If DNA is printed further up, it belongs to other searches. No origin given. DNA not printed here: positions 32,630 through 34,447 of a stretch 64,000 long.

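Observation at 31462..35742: Self-contained three-gene operon of unknown function: VWA/DUF2201-like protein, MoxR-type AAA+ ATPase and a cytoplasmic BspA-type LRR protein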

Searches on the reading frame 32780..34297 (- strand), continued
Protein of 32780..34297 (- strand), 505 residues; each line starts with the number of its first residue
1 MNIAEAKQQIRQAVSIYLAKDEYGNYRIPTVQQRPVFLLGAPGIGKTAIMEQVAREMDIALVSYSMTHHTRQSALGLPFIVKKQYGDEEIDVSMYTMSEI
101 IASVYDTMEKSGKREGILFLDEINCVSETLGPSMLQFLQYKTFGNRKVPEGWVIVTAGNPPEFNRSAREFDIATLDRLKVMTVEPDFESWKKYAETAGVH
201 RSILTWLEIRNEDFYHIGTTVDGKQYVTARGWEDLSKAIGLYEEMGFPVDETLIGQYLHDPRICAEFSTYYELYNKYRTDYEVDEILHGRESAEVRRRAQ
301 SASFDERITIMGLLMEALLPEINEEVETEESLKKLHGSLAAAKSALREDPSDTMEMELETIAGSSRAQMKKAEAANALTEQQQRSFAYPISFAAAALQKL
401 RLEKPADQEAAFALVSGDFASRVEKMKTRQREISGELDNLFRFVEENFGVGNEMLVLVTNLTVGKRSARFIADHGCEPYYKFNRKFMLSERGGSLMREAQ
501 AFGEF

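Call 23: search_dna_similar(query=window:32780-34297:-, collection=phages, mode=protein, max_evalue=0.00001, max_rows=30)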
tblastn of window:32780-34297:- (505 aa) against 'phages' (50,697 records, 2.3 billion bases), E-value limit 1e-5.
Records with a match: 376; places in all: 376; records where one place covers at least 80% of the query: 5.
Best place of each record, by identity: <60% 376.
By first word of the organism name: Escherichia 104; Pseudomonas 98; Vibrio 23; Campylobacter 16; Salmonella 15; Aeromonas 14; Bacillus 10; Bacteriophage 8; Erwinia 8; Pectobacterium 7; and 27 more.
By host as written in the record: Pseudomonas aeruginosa 38; Escherichia coli 36; - 32; Pseudomonas aeruginosa PAO1 16; Campylobacter jejuni 15; Escherichia coli K-12 MG1655 12; Escherichia coli K-12 12; Pseudomonas aeruginosa ATCC 27853 12; and 101 more.
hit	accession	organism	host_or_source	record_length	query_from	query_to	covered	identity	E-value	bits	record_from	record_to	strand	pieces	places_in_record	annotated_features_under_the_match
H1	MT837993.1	Bacteriophage sp.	human fecal samples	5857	1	503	100%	46.9%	1e-143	459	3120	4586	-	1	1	record has no annotation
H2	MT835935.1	Bacteriophage sp.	human fecal samples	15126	1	499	99%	46.8%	5e-138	445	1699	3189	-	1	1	record has no annotation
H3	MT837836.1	Bacteriophage sp.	human fecal samples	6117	1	498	99%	45.6%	2e-145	464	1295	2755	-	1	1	record has no annotation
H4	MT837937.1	Bacteriophage sp.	human fecal samples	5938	1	501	99%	45.2%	1e-143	459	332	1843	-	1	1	record has no annotation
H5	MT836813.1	Bacteriophage sp.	human fecal samples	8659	1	497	98%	41.6%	3e-125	408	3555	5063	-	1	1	record has no annotation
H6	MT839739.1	Bacteriophage sp.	human fecal samples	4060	1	403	80%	50.6%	5e-134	425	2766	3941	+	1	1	record has no annotation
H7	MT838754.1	Bacteriophage sp.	human fecal samples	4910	1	353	70%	49.9%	1e-112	370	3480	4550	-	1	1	record has no annotation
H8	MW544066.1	Salmonella phage vB_SalP_TR2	Salmonella enterica subsp. enterica ...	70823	37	318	56%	26.6%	2e-13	79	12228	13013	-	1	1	NTPase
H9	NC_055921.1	Salmonella phage vB_SalP_TR2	Salmonella enterica subsp. enterica ...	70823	37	318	56%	26.6%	2e-13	79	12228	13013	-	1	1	ATPase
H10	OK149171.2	Alcaligenes phage vB_Af_QDWS595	Alcaligenes faecalis 10106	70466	9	309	60%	24.7%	2e-10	70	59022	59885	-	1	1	AAA-ATPase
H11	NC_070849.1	Alcaligenes phage vB_Af_QDWS595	Alcaligenes faecalis 10106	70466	9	309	60%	24.7%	2e-10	70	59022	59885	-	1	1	ATPase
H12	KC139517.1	Salmonella phage FSL SP-058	Salmonella enterica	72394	24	298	54%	26.8%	4e-12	75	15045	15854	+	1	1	hypothetical protein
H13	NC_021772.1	Salmonella phage FSL SP-058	Salmonella enterica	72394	24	298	54%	26.8%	4e-12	75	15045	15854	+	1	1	ATPase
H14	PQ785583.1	Salmonella phage As2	Salmonella enterica subsp. enterica ...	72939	24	298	54%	26.8%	5e-12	75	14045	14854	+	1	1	hypothetical protein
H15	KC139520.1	Salmonella phage FSL SP-076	Salmonella enterica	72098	37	298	52%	27.6%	7e-12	74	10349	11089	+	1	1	hypothetical protein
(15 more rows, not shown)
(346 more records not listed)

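Call 27: search_solved_structures(query=A1, max_evalue=1)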
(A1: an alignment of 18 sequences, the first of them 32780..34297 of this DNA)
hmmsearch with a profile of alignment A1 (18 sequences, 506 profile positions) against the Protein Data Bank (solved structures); distinct sequences matched with E-value up to 1: 59.
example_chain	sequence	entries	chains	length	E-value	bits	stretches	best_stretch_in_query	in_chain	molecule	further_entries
7w42_A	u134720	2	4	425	0.0027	19.8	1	7-120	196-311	Uncharacterized ATPase YjoB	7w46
5vc7_A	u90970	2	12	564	0.019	17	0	4-63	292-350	VCP-like ATPase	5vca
4zpx_A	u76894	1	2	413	0.021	16.9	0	114-164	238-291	ATP-dependent protease Lon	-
5g4g_A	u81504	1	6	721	0.044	15.8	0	4-63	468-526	VCP-LIKE ATPASE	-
5g4f_A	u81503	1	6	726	0.045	15.8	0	4-63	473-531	VCP-LIKE ATPASE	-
3k1j_A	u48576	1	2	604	0.048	15.7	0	114-164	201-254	ATP-dependent protease Lon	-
35zv_J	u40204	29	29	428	0.051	15.6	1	6-61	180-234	26S proteasome regulatory subunit 6B homolog | 26S protease regulatory subunit 6B homolog | RPT3 isoform 1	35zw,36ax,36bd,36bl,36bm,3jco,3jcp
1aep_A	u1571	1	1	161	0.1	14.6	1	326-439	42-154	APOLIPOPHORIN III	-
9lgo_F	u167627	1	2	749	0.11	14.5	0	34-65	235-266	ATPase family gene 2 protein homolog B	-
8rhn_O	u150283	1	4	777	0.12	14.4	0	34-65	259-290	ATPase family gene 2 protein homolog B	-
9lgo_A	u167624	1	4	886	0.12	14.3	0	9-58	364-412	ATPase family gene 2 protein homolog A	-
8rhn_K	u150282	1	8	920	0.13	14.2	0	9-58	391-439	ATPase family gene 2 protein homolog A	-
1ixr_C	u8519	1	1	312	0.14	14.1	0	10-61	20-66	RuvB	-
1ixs_B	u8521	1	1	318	0.15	14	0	10-61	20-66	RuvB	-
6ef2_K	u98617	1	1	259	0.16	14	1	6-61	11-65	26S proteasome regulatory subunit 6B homolog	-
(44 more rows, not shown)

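Call 50: search_protein_families(library=pfam, proteins=[L061:9567-10976:+, L045:2294-4459:+, L035:12015-12518:+, L035:1747-4065:+, L032:3540-4232:+, L041:4716-5531:+, L069:9585-10679:+, L067:10782-11804:+, L022:4621-5118:+, L021:3669-4862:+], max_evalue=0.00001)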
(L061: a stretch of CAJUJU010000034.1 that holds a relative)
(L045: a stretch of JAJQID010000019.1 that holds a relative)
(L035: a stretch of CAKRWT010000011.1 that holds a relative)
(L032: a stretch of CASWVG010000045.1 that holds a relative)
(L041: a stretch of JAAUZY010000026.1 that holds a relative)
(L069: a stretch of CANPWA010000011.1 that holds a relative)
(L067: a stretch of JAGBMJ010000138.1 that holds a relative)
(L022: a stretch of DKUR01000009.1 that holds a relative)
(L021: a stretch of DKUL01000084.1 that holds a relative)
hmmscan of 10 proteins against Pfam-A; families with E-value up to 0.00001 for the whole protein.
L061:9567-10976:+ (469 aa): 1 family
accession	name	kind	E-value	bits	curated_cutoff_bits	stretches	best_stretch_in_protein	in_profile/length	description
PF01704.24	UDPGP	-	9e-35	120.6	22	1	150-451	52-340/413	UTP--glucose-1-phosphate uridylyltransferase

L045:2294-4459:+ (721 aa): 4 families
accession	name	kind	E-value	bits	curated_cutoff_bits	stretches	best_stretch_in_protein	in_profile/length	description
PF00773.25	RNB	-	3.6e-115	385.1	29.3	1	262-590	1-325/326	RNB domain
PF17876.7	CSD2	-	1e-28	99.6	26.2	1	166-239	1-73/74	Cold shock domain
PF08206.17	OB_RNB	-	1.3e-21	76.5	24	2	88-146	1-58/58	Ribonuclease B OB domain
PF00575.29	S1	-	7.5e-14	52.3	22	1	639-719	4-73/74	S1 RNA binding domain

L035:12015-12518:+ (167 aa): 1 family
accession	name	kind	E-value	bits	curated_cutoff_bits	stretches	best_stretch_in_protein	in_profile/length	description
PF01668.23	SmpB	-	2.8e-63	212.6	27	1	22-163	1-142/143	SmpB protein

L035:1747-4065:+ (772 aa): 7 families
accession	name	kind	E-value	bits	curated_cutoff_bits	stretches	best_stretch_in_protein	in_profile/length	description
PF13328.12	HD_4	-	1.8e-55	187.4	27.2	1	53-211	1-155/156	HD domain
PF04607.23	RelA_SpoT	-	8.4e-44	148.9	27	1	271-380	1-111/113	Region found in RelA / SpoT proteins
PF13291.12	ACT_4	-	2.4e-21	76.6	27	1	692-769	2-80/80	ACT domain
PF02824.27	TGS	-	5.7e-21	74.7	22.2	1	428-487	1-60/60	TGS domain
PF19296.4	RelA_AH_RIS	-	1.3e-11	45.4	23.8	1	501-661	3-169/185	RelA/SpoT, AH and RIS domains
PF01966.28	HD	-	8e-11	42.7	22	1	72-180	1-116/116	HD domain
PF01842.31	ACT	-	9.1e-08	32.2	27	1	699-760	3-63/66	ACT domain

L032:3540-4232:+ (230 aa): 2 families
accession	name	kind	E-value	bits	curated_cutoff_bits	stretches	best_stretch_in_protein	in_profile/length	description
PF00753.33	Lactamase_B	-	1.1e-29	104.3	22.7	1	32-213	2-196/196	Metallo-beta-lactamase superfamily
PF12706.13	Lactamase_B_2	-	2.8e-06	27.5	27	1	71-151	30-109/200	Beta-lactamase superfamily domain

L041:4716-5531:+ (271 aa): 1 family
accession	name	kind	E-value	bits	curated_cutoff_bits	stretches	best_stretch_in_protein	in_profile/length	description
PF05857.17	TraX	-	2.4e-22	80.4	25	1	41-269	2-216/217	TraX protein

L069:9585-10679:+ (364 aa): 10 families
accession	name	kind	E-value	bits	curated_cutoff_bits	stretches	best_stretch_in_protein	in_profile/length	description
PF01370.27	Epimerase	-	3.1e-62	210.6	20.9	1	29-288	1-240/240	NAD dependent epimerase/dehydratase family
PF16363.11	GDP_Man_Dehyd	-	6.7e-61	207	27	1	30-350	1-331/332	GDP-mannose 4,6 dehydratase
PF01073.25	3Beta_HSD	-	2.3e-19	69.9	22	1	30-185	1-156/280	3-beta hydroxysteroid dehydrogenase/isomerase family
PF02719.21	Polysacc_synt_2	-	1e-15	58.1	20.2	1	29-209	1-174/293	Polysaccharide biosynthesis protein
PF04321.23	RmlD_sub_bind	-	1.3e-11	44.6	27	1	27-188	1-138/287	RmlD substrate binding domain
PF05368.20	NmrA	-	6.6e-09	36.2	27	1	27-150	3-107/298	NmrA-like family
PF00106.31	adh_short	-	1.8e-08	34.6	26.6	1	29-147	3-133/195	short chain dehydrogenase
PF13460.12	NAD_binding_10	-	5.8e-08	33.2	27.2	1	33-156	1-104/184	NAD(P)H-binding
PF08659.16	KR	-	2.1e-06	28.2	22.6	1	29-157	3-144/180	KR domain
PF07993.18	NAD_binding_4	-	2.6e-06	27.2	20.1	0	31-192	1-194/258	Male sterility protein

L067:10782-11804:+ (340 aa): 1 family
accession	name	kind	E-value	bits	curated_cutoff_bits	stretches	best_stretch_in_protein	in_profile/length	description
PF00953.26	Glycos_transf_4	-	9.1e-29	100.9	27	1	105-259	5-159/160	Glycosyl transferase family 4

L022:4621-5118:+ (165 aa): 2 families
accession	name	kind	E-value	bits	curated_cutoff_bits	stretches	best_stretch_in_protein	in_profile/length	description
PF00383.29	dCMP_cyt_deam_1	-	8.1e-16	58.2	25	1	9-137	3-100/102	Cytidine and deoxycytidylate deaminase zinc-binding region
PF14437.12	MafB19-deam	-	9e-09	35.8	27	1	10-138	4-100/142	MafB19-like deaminase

L021:3669-4862:+ (397 aa): 2 families
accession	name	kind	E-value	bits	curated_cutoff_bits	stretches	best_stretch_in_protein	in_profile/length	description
PF13472.12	Lipase_GDSL_2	-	9.4e-17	62.5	32.9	1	189-382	1-178/178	GDSL-like Lipase/Acylhydrolase family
PF00657.28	Lipase_GDSL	-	7.1e-16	59.4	23.6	1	191-387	5-208/208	GDSL-like Lipase/Acylhydrolase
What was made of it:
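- Neighbours in other genomes are housekeeping genes: RelA/SpoT, RNase R, SmpB, UDPGP, an epimerase and dCMP deaminase (call 50).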

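Call 58: predict_structure(alignment_id=A6)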
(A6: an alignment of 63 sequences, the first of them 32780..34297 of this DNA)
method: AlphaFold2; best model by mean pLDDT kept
length: 505 residues; sequences in the alignment: 63
mean_pLDDT: 82.9   pTM: 0.67
mean pLDDT of the five models: 82.9, 76.7, 76.7, 76.3, 75.7
residues with pLDDT >= 90: 176; 70-90: 255; 50-70: 65; < 50: 9
segments of 3 or more residues with pLDDT < 50: 166-168
pLDDT, mean of each block of 10 residues (from residue 1): 87 92 87 84 79 88 72 52 64 63 84 89 61 71 79 83 53 66 84 80 84 82 76 89 88 90 91 86 92 92 86 87 91 93 90 91 91 78 88 93 91 94 95 95 94 88 86 91 83 63 63
secondary structure, 60 per line:
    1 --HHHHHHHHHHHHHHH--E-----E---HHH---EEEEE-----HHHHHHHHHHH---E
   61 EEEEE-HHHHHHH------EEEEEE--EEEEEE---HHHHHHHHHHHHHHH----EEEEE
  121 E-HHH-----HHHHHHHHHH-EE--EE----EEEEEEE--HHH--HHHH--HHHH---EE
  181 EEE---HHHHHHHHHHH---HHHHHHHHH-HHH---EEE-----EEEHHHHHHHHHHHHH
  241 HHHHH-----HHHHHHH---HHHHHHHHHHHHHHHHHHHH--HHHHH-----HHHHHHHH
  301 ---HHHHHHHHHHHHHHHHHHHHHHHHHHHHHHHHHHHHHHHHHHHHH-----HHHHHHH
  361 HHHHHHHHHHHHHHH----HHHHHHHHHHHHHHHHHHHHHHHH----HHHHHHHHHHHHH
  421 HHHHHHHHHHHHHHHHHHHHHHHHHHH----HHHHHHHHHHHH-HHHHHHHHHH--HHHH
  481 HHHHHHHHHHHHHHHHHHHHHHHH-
elements in order: H3-17 E36-40 H46-56 E60-65 H67-73 E80-85 E88-93 H97-111 E116-121 H131-140 E152-158 H166-169 H172-175 E179-183 H187-197 H201-209 E217-219 E225-227 H228-245 H251-257 H261-280 H283-287 H293-300 H304-348 H354-375 H380-403 H408-447 H452-463 H465-474 H477-504
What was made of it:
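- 32780..34297 (-): Gene 2: a 505-aa AAA+ ATPase of the MoxR/dynein-like (AAA_5) kind. The AAA+ module spans residues 1-300 and a helical C-terminal extension spans residues 301-505. The AF2 model has pLDDT 83, with beta-hairpins at 80-93 and 141-147 (call 58).
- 34019..34108 (-): Helix-2 insert region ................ followed by a beta-hairpin. It is nearly invariant and is the presumed pore element that engages the partner. The hairpin at 80-93 appears in the model (call 58).
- On MoxR-class (AAA_5 / MoxR-like) AAA+ ATPases: The AF2 model has hairpins at 80-93 and 141-147 (call 58).
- Checked: The helical C-terminal extension is about 200 aa (residues 301-505) rather than 250 (call 58).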

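Call 61: fold_search(model_id=the predicted structure, library=pdb)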
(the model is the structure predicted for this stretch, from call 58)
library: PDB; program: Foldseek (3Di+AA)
matches with E <= 10: 1607; with E <= 0.001: 432
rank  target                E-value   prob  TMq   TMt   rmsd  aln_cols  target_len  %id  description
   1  3vkg_B                8.1e-07  1.00  0.27  0.06  41.7       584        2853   13  X-ray structure of an MTBD truncation mutant of dynein motor domain (released 2012-03-14)
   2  9qh4_A                1.0e-06  1.00  0.30  0.54   5.9       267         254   13  NorQ hexamer from Paracoccus denitrificans (released 2026-03-25)
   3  9qh8_A                2.1e-06  1.00  0.31  0.56   5.9       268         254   13  reduced NorQ-NorD VWA domain complex from Paracoccus denitrificans (released 2026-03-25)
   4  9dh7                  3.0e-06  1.00  0.24  0.05  28.8       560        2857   11  State-4 of the motor domain from full-length human dynein-1 in 5mM AMPPNP with 5mM Mg2+ (released 2025-04-23)
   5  9ync_B                3.0e-06  1.00  0.24  0.05  32.3       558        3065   11  Motor domains of phi-like human dynein-1 bound to dynactin-p150glued and LIS1 (released 2026-01-28)
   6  8vwb                  3.1e-06  1.00  0.23  0.29  21.6       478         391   15  CryoEM Structure of a FtsH Helical Assembly in the Aged State (released 2025-01-15)
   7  9qh7_E                5.4e-06  1.00  0.31  0.56   5.8       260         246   13  NorQ in complex with NorD VWA domain steep staircase subset 1 from Paracoccus denitrificans (released 2026-03-25)
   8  9bm1                  6.0e-06  1.00  0.24  0.05  29.3       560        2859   11  State-3 of motor domain from full-length human dynein-1 in 5mM ATP (released 2025-04-23)
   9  8pqw_A                6.3e-06  1.00  0.27  0.06  28.7       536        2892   12  Cytoplasmic dynein-1 motor domain bound to dynactin-p150glued and LIS1 (released 2024-03-27)
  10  9qh8_C                6.6e-06  1.00  0.33  0.58   6.2       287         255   14  reduced NorQ-NorD VWA domain complex from Paracoccus denitrificans (released 2026-03-25)
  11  7thj_A                7.7e-06  1.00  0.26  0.27  28.9       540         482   11  Structure of the yeast clamp loader (Replication Factor C RFC) bound to the sliding clamp (Proliferating Cell Nuclear  (released 2022-02-16)
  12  9e5c_7a               7.7e-06  1.00  0.25  0.05  69.2       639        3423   11  Cryo-EM structure of 96 nm repeat of microtubule doublet from T. brucei flagellum (released 2025-03-12)
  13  9qhd_C                8.5e-06  1.00  0.27  0.47   7.7       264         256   13  NorQD complex state 1 from Jhaorihella thermophila (released 2026-03-25)
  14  8dr1_A                9.8e-06  1.00  0.26  0.27  30.0       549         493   12  Consensus closed state of RFC:PCNA bound to a 3' ss/dsDNA junction (DNA2) (released 2022-08-17)
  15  7p6x_F                1.1e-05  1.00  0.24  0.37  14.7       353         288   16  Cryo-Em structure of the hexameric RUVBL1-RUVBL2 in complex with ZNHIT2 (released 2021-12-15)
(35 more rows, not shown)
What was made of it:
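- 32780..34297 (-): The best compact fold matches are NorQ and NorQ-NorD (call 61).
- Closest known: NorQ-NorD, CbbQ-CbbO and related MoxR-class AAA+/VWA activase pairs. Same: The ATPase model's best compact structural matches are the NorQ hexamer and the NorQ-NorD VWA complex (call 61).
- The fold is nearest to NorQ, the NorQ-NorD complex and dynein AAA modules (call 61).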
